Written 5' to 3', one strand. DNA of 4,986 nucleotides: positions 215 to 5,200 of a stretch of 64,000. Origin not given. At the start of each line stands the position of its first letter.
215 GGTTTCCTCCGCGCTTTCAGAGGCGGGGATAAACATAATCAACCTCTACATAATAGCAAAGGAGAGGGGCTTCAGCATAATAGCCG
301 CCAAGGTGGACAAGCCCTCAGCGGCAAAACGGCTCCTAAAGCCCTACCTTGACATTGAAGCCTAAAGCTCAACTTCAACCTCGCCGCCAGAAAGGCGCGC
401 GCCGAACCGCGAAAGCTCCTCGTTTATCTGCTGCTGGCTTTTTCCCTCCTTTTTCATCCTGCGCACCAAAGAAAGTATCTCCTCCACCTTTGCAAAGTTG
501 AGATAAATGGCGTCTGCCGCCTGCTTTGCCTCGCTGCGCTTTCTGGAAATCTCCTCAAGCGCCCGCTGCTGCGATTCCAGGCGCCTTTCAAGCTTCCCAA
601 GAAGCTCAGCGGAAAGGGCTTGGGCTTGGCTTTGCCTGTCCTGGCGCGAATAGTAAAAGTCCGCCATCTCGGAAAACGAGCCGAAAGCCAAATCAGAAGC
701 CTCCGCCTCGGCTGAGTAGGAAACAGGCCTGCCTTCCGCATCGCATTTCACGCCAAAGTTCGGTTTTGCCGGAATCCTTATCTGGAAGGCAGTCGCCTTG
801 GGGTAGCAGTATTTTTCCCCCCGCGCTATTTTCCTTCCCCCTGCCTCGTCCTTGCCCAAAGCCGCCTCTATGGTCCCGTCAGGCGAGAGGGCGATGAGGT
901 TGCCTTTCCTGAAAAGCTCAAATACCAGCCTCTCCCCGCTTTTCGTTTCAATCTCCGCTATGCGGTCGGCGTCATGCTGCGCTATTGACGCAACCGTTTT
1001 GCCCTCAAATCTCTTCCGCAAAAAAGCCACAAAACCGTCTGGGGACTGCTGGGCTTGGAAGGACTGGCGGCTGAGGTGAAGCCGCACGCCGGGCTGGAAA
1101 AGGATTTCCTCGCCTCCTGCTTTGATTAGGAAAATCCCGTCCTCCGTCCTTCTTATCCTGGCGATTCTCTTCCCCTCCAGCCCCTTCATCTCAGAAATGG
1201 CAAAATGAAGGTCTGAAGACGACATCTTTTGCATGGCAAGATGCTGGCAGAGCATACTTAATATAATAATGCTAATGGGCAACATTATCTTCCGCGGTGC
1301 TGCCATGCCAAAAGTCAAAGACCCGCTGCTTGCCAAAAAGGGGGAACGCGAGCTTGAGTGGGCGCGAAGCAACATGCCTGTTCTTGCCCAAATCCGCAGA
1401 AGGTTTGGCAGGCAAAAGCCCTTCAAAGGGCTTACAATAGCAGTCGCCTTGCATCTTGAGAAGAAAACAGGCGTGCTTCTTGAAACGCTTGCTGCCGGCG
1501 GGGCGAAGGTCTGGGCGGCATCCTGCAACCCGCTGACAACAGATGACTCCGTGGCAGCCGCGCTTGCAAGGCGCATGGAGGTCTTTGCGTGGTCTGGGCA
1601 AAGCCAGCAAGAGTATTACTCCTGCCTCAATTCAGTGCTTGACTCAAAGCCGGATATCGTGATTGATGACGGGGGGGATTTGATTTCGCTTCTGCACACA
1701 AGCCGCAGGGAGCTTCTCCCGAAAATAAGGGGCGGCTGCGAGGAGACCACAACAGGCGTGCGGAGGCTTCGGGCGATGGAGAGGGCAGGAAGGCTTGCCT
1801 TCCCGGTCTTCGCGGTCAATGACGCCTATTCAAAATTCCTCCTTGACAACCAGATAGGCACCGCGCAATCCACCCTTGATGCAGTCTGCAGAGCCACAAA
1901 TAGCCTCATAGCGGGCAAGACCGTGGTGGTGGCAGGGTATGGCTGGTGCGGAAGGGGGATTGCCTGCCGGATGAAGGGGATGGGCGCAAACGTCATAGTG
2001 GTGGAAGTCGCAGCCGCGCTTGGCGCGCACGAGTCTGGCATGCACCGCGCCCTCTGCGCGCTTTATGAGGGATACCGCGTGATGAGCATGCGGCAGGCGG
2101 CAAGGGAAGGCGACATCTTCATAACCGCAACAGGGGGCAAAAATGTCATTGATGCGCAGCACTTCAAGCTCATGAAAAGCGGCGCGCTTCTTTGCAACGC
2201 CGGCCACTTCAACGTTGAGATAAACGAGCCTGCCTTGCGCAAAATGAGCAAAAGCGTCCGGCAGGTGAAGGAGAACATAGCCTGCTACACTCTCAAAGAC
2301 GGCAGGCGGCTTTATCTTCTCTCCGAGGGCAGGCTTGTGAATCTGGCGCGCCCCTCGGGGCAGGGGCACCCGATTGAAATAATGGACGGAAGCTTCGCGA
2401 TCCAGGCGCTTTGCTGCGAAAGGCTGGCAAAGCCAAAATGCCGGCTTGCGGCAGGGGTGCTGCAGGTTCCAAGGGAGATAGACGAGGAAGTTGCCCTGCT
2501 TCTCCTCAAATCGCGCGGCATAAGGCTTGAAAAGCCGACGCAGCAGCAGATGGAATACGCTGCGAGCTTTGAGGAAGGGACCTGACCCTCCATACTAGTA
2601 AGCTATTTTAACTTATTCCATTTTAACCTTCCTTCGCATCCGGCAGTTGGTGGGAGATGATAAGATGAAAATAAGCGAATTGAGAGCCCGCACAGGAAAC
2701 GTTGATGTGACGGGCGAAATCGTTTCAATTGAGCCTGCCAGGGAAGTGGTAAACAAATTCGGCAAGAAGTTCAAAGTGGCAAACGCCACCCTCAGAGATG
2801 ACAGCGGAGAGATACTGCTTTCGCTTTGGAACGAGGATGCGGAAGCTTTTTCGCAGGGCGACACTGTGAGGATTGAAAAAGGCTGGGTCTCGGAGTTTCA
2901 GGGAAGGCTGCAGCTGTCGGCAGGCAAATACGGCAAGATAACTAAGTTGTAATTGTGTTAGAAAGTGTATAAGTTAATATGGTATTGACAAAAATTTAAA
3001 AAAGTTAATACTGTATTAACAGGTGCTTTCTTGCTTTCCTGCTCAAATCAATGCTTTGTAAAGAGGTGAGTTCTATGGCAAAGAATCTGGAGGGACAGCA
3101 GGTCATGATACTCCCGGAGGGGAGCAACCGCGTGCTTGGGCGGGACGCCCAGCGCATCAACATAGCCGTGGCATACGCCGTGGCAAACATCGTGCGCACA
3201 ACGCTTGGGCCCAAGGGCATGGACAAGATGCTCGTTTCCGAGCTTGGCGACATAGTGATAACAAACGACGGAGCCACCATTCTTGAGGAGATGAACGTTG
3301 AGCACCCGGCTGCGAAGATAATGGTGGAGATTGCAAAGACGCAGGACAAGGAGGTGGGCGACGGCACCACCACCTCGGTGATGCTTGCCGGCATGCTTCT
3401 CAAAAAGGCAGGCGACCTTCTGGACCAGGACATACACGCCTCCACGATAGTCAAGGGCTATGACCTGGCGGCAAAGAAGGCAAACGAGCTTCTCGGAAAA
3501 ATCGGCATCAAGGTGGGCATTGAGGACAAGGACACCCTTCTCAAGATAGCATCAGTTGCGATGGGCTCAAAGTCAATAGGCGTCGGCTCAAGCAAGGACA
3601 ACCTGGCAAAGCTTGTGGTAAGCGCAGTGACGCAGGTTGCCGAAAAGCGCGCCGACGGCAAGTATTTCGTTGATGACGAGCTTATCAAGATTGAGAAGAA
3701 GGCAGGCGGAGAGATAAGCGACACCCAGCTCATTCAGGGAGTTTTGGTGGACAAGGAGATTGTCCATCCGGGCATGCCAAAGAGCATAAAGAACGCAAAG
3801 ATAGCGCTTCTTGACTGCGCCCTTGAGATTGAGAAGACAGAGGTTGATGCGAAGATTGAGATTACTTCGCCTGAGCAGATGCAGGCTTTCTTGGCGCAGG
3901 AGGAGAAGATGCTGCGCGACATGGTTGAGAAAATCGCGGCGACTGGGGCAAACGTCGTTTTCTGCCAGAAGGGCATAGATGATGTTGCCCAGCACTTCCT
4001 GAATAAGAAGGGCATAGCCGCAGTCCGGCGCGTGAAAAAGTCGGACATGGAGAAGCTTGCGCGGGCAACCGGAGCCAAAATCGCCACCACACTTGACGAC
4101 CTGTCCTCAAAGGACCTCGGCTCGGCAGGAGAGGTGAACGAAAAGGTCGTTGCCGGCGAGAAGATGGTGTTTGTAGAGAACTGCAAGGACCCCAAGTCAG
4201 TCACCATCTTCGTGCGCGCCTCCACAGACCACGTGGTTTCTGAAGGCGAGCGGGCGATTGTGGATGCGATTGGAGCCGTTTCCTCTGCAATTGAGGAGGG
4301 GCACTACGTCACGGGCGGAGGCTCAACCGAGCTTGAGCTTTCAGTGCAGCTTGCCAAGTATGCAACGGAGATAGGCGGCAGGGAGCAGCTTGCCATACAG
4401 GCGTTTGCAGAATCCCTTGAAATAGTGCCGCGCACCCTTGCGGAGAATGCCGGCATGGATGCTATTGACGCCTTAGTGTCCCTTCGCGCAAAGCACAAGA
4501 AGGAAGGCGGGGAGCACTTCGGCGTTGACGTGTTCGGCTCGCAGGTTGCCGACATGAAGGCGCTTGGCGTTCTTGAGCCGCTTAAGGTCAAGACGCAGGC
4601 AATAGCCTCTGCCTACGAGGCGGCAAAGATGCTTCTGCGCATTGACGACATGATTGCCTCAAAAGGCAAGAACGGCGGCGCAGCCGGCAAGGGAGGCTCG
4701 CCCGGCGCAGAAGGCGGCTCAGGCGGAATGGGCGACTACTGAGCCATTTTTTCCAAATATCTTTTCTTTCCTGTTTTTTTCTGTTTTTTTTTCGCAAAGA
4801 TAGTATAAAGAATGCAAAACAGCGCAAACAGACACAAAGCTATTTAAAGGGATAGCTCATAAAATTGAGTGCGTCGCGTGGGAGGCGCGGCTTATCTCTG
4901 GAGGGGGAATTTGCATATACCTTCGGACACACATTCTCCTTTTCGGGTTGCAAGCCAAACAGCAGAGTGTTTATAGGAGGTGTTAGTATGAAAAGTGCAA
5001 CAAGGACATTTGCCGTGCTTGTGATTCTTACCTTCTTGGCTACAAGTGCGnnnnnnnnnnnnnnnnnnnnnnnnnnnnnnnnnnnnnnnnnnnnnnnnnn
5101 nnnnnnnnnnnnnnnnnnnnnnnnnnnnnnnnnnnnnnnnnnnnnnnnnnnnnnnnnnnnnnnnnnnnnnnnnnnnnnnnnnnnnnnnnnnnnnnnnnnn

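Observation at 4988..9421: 1477-aa surface protein combining a disintegrin-like module with Myxococcus-type Cys-rich repeats and Ig-like domains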

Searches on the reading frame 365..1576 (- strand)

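Call 50: search_protein_families(library=pfam, proteins=[window:365-1576:-], max_evalue=0.001)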
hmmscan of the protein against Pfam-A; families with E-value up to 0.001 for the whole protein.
window:365-1576:- (404 aa): 1 family
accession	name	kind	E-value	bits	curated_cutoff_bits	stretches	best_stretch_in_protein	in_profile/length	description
PF05833.16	NFACT_N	-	2.2e-21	76.6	31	2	122-261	4-164/456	NFACT N-terminal and middle domains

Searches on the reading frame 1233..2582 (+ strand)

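Call 50: search_protein_families(library=pfam, proteins=[window:1233-2582:+], max_evalue=0.001)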
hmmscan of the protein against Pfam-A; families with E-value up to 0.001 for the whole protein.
window:1233-2582:+ (450 aa): 4 families
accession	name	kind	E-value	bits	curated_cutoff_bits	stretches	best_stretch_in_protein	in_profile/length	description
PF05221.23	AdoHcyase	-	1.8e-56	191.9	25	2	27-158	3-140/299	S-adenosyl-L-homocysteine hydrolase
PF00670.27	AdoHcyase_NAD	-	9.2e-44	149.9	27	1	207-373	2-159/162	S-adenosyl-L-homocysteine hydrolase, NAD binding domain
PF02826.25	2-Hacid_dh_C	-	1e-08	35.2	25.1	1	224-338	32-140/178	D-isomer specific 2-hydroxyacid dehydrogenase, NAD binding domain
PF07991.19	KARI_N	-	2.2e-06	27.8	20.6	1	226-331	2-102/165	Acetohydroxy acid isomeroreductase, NADPH-binding domain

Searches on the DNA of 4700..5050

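Call 60: search_rna_families(source=window, start=4700, end=5050, threshold=evalue, max_evalue=1)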
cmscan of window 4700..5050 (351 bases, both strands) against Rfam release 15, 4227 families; matches with E-value up to 1: 1.
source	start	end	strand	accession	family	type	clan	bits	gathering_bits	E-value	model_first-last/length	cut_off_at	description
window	4711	4797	-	RF02158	NPPA-AS1_3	Gene; lncRNA;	-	18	55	0.065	1-108/108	no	NPPA antisense RNA 1 conserved region 3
